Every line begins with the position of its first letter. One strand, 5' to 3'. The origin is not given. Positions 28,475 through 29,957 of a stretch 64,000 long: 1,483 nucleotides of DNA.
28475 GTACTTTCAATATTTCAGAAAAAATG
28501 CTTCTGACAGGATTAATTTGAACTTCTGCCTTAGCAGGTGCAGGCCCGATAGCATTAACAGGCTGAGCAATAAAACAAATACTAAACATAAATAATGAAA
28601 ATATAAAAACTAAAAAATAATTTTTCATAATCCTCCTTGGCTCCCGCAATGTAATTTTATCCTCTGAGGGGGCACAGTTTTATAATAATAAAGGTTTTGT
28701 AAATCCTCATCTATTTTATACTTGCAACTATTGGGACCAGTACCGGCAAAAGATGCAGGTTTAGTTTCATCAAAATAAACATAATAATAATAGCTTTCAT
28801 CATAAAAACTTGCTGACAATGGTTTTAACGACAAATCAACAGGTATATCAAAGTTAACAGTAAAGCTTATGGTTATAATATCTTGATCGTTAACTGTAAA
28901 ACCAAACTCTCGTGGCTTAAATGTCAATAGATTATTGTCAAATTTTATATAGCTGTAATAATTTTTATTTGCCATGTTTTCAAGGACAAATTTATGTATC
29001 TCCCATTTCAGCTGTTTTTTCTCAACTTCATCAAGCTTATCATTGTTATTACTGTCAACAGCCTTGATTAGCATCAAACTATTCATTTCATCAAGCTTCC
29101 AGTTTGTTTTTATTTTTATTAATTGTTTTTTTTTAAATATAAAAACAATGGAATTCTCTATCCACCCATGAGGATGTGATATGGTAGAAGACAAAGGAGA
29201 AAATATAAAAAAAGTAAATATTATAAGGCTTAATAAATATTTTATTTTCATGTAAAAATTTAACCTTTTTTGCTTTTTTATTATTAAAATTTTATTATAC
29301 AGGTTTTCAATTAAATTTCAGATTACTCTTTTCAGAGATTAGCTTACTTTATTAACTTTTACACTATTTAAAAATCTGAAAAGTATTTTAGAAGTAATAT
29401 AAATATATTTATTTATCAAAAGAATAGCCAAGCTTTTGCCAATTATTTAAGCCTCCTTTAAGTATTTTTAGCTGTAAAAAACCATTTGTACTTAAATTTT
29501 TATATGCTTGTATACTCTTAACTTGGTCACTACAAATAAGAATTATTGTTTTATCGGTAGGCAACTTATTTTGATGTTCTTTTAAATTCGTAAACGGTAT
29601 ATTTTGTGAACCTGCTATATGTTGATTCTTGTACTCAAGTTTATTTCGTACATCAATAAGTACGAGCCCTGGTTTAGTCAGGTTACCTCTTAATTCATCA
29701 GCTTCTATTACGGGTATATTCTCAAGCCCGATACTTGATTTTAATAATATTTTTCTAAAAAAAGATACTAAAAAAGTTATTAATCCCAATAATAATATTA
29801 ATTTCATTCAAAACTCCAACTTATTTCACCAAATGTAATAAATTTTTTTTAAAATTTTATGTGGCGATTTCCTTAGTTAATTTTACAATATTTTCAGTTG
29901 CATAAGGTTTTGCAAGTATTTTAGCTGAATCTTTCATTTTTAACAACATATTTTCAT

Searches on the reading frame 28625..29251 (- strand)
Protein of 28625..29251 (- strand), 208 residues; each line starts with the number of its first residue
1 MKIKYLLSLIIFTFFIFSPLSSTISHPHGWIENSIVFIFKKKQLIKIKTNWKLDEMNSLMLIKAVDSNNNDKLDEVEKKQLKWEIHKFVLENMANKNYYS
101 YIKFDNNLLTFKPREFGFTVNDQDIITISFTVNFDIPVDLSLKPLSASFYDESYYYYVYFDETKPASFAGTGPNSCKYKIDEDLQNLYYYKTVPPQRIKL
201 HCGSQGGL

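Call 72: search_protein_families(library=pfam, proteins=[window:28625-29251:-], max_evalue=0.01)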
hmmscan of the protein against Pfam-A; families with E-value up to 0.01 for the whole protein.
window:28625-29251:- (208 aa): 1 family
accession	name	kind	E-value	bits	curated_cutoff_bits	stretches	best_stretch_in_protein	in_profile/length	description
PF06226.18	DUF1007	-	4e-29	102.6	27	1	13-180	3-167/211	Protein of unknown function (DUF1007)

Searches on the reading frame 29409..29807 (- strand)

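Call 72: search_protein_families(library=pfam, proteins=[window:29409-29807:-], max_evalue=0.01)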
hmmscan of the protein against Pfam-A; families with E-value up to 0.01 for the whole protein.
window:29409-29807:- (132 aa): 1 family
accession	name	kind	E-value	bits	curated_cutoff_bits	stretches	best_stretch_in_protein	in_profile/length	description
PF00581.25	Rhodanese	-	1.9e-19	70.4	22.2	1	36-125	2-101/102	Rhodanese-like domain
